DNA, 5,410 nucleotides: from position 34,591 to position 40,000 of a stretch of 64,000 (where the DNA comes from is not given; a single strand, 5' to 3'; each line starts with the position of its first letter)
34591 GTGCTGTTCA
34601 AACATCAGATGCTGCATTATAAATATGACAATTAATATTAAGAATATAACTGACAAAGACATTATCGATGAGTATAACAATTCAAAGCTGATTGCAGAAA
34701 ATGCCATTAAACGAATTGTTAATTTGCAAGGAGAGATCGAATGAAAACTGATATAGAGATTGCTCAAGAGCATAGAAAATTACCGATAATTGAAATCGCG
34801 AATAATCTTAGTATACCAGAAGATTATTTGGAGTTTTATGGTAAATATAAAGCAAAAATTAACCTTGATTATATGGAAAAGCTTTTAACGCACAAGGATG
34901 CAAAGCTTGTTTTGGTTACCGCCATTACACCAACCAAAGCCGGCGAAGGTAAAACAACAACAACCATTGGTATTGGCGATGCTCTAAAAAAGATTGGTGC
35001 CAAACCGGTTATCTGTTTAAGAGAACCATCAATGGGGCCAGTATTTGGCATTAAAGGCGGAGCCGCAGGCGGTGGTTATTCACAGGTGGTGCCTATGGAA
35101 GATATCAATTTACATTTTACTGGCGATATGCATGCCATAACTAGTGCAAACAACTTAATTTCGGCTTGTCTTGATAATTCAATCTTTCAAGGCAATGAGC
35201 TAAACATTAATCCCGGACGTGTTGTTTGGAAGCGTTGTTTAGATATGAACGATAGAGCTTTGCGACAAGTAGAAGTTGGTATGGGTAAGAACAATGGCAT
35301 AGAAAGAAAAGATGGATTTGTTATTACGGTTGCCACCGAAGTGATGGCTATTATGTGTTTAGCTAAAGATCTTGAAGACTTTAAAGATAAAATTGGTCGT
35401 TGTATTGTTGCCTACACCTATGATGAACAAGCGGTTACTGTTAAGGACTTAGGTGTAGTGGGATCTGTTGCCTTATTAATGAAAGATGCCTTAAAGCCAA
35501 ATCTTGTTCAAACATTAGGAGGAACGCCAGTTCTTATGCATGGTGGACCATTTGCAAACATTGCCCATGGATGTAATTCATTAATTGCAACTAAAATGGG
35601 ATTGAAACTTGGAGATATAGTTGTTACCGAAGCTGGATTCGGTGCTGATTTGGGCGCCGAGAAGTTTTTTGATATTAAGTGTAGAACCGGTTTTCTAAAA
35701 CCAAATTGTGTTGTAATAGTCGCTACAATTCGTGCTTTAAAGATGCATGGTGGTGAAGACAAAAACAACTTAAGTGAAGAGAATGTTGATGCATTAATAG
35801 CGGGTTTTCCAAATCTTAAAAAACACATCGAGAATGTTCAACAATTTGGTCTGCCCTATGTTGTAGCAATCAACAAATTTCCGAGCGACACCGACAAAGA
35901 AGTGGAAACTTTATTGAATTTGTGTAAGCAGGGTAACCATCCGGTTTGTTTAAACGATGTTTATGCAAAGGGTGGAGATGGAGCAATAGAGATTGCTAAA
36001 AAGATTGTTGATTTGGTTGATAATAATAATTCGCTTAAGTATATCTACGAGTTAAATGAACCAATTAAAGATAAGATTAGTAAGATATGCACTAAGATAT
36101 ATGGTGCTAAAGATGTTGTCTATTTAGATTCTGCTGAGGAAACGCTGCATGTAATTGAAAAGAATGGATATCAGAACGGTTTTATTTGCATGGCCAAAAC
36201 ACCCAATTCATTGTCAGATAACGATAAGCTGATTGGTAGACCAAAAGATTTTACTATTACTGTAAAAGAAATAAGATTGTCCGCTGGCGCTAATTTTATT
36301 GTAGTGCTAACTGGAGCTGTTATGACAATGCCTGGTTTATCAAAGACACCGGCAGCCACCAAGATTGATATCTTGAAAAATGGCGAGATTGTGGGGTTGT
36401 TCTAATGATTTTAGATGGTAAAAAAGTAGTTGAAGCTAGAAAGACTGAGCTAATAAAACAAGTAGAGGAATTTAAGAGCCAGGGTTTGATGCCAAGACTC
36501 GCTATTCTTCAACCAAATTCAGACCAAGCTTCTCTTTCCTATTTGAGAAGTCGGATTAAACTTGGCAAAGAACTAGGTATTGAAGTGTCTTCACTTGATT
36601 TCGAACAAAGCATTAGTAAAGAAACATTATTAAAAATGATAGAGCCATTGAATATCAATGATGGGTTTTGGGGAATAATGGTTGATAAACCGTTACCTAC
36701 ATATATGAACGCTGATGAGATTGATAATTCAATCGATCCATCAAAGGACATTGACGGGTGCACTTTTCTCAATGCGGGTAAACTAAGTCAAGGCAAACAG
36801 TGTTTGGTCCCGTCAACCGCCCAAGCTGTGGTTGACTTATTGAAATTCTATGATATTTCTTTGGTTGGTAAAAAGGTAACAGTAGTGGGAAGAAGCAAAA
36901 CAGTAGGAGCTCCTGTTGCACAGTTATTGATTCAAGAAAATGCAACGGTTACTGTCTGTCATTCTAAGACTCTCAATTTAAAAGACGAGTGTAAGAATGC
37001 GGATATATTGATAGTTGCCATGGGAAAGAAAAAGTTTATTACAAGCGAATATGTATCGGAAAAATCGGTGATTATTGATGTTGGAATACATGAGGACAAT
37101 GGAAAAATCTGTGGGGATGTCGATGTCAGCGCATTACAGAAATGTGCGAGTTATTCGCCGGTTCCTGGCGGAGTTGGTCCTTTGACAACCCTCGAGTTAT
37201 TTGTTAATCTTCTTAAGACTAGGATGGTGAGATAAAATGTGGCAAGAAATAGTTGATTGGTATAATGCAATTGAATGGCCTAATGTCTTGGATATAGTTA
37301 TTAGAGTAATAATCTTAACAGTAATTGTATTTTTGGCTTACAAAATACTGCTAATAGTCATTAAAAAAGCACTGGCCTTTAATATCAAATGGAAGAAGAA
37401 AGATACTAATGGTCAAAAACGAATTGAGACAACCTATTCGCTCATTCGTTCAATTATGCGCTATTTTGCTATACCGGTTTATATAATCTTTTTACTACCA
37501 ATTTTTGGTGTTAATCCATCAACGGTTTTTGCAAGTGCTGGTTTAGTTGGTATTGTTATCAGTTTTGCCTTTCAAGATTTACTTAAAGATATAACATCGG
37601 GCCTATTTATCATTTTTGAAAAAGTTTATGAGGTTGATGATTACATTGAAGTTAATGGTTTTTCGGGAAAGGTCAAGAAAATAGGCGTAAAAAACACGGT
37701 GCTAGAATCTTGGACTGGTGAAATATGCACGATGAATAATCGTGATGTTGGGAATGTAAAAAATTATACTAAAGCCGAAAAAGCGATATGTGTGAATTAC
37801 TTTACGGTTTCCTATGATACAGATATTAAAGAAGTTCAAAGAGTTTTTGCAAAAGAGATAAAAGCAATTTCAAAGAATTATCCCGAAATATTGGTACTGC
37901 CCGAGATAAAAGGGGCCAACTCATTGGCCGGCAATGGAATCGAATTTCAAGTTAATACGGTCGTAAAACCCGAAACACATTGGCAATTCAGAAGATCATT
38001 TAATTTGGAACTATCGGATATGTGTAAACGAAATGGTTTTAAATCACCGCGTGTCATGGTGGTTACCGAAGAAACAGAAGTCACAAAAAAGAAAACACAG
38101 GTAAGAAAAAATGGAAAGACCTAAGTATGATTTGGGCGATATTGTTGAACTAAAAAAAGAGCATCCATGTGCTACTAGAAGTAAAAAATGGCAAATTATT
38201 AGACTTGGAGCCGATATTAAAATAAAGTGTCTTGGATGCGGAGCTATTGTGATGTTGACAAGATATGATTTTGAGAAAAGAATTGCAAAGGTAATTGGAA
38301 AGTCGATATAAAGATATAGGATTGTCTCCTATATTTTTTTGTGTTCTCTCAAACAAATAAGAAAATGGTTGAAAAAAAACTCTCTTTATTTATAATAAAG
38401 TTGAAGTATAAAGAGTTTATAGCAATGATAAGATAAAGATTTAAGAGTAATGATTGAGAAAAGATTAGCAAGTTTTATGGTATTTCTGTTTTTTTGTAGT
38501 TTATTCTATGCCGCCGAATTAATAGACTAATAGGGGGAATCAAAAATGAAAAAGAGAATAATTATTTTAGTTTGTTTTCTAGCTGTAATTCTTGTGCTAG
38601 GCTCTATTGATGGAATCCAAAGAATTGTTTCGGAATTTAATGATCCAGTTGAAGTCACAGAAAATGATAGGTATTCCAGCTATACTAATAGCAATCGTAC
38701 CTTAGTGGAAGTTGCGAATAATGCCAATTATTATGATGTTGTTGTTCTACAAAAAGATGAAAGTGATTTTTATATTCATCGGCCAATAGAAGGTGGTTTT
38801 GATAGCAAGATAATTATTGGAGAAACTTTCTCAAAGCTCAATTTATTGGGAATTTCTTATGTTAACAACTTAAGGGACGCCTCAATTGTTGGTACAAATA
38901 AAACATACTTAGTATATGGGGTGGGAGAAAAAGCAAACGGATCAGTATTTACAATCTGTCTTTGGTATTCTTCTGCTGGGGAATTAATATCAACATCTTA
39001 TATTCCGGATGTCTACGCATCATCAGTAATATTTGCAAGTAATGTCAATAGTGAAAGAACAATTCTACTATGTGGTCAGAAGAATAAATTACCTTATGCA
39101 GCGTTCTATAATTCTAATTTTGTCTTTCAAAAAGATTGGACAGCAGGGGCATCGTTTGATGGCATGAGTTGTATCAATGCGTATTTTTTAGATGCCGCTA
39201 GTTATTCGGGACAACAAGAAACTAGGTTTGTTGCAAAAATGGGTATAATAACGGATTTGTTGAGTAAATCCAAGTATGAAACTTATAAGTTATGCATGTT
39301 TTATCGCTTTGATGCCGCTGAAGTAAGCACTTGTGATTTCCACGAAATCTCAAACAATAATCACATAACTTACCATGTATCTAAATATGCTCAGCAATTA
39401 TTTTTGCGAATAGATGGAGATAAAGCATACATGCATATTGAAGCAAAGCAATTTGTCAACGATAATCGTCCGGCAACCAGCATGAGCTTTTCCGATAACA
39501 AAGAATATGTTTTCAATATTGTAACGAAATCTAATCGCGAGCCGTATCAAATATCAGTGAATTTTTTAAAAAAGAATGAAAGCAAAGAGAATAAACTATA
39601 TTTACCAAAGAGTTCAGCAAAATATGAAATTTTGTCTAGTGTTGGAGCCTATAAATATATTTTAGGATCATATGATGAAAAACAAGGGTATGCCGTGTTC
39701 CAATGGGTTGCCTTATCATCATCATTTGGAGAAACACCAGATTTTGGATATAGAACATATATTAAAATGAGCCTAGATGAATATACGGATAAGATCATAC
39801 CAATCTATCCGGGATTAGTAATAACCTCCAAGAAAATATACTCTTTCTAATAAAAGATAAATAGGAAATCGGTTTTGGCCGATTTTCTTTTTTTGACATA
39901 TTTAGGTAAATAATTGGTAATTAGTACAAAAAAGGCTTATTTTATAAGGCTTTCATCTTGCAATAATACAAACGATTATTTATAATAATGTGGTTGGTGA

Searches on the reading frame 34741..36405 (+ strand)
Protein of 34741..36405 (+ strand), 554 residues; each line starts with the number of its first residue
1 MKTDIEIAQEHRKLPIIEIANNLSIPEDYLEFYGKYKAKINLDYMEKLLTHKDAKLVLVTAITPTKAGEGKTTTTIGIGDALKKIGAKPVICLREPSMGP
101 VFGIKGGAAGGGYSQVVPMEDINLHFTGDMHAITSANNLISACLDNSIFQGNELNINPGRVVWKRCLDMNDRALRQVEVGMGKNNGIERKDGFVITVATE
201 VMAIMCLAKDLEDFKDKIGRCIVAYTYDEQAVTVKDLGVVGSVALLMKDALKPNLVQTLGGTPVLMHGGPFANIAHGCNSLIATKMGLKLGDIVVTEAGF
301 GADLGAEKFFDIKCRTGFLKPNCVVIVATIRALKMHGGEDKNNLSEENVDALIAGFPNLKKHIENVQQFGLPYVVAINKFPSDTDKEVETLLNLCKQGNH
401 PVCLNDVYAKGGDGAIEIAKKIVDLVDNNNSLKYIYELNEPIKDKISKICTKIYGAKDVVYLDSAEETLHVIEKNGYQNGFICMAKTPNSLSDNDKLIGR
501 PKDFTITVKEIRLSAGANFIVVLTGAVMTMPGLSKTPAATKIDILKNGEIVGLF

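Call 71: search_protein_families(library=ncbifam, proteins=[window:34741-36405:+], max_evalue=1e-10)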
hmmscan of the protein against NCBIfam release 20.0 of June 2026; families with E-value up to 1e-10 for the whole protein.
window:34741-36405:+ (554 aa): 3 families
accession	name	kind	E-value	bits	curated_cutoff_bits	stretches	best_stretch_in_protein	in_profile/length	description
NF010030.0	PRK13505.1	equivalog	1.4e-261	868.8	652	1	1-554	2-557/557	formate--tetrahydrofolate ligase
NF010031.0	PRK13506.1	equivalog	1.9e-204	680.3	800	1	1-553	1-577/578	formate--tetrahydrofolate ligase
NF010032.0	PRK13507.1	equivalog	1.2e-150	502.5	938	1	3-554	9-587/587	formate--tetrahydrofolate ligase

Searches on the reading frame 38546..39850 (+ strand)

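Call 5: search_protein_families(library=pfam, proteins=[window:38546-39850:+], max_evalue=10)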
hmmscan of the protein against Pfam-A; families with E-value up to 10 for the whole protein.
window:38546-39850:+ (434 aa): 1 family
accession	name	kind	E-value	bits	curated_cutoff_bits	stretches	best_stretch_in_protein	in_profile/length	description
PF11624.13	M157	-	0.11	12.3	25.7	1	237-280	61-100/256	MHC class I-like protein M157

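Call 86: search_protein_families(library=ncbifam, proteins=[window:38546-39850:+], max_evalue=1e-8)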
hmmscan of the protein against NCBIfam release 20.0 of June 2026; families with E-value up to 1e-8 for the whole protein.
window:38546-39850:+ (434 aa): 0 families
